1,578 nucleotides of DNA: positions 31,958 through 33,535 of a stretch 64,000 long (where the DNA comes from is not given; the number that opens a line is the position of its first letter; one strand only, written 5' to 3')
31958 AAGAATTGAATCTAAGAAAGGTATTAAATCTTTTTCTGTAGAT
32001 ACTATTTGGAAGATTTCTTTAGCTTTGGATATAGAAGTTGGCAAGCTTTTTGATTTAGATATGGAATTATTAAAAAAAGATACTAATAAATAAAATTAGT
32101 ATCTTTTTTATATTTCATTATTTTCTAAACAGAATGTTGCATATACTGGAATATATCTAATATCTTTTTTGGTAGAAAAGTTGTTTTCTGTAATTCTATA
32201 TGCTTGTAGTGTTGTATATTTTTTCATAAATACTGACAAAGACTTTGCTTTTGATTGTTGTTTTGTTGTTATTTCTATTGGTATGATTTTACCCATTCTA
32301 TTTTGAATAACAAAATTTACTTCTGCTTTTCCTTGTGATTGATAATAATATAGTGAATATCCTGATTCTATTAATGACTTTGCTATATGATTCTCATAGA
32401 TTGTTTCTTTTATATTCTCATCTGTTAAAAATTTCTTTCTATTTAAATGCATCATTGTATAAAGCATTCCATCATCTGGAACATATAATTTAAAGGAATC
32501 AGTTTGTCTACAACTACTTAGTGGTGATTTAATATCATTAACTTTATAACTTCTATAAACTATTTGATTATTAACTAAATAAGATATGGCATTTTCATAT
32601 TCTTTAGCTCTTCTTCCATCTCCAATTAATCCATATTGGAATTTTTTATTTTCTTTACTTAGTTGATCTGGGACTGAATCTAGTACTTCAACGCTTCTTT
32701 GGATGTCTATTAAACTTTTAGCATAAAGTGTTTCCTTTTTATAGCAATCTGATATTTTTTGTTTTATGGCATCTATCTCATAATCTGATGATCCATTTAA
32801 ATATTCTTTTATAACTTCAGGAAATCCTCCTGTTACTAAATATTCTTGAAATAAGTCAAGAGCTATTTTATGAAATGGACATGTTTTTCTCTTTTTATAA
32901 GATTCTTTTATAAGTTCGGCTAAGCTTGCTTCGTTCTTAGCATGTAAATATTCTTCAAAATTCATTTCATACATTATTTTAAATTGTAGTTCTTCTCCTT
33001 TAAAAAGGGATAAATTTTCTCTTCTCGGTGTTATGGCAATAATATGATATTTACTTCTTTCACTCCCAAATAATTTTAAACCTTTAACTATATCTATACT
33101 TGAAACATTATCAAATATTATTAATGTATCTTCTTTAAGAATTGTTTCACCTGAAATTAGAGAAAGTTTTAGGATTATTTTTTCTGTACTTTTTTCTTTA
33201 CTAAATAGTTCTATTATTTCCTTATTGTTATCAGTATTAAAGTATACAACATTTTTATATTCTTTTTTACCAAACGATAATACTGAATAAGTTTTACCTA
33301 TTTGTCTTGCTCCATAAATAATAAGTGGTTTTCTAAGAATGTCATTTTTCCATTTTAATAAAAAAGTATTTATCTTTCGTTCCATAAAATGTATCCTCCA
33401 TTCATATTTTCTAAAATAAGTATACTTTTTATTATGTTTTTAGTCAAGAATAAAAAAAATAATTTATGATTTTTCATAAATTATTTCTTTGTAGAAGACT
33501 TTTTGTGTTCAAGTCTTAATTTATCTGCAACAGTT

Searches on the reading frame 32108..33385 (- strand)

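Call 65: search_protein_families(library=pfam, proteins=[window:32108-33385:-], max_evalue=0.00001)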
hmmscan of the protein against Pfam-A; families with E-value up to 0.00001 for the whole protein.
window:32108-33385:- (425 aa): 2 families
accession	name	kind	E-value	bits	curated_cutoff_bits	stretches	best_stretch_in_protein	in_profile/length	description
PF13635.12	DUF4143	-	2.4e-26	92.8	28.1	1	226-372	11-157/160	Domain of unknown function (DUF4143)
PF13173.12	AAA_14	-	2.7e-11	44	27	1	18-147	2-129/129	AAA domain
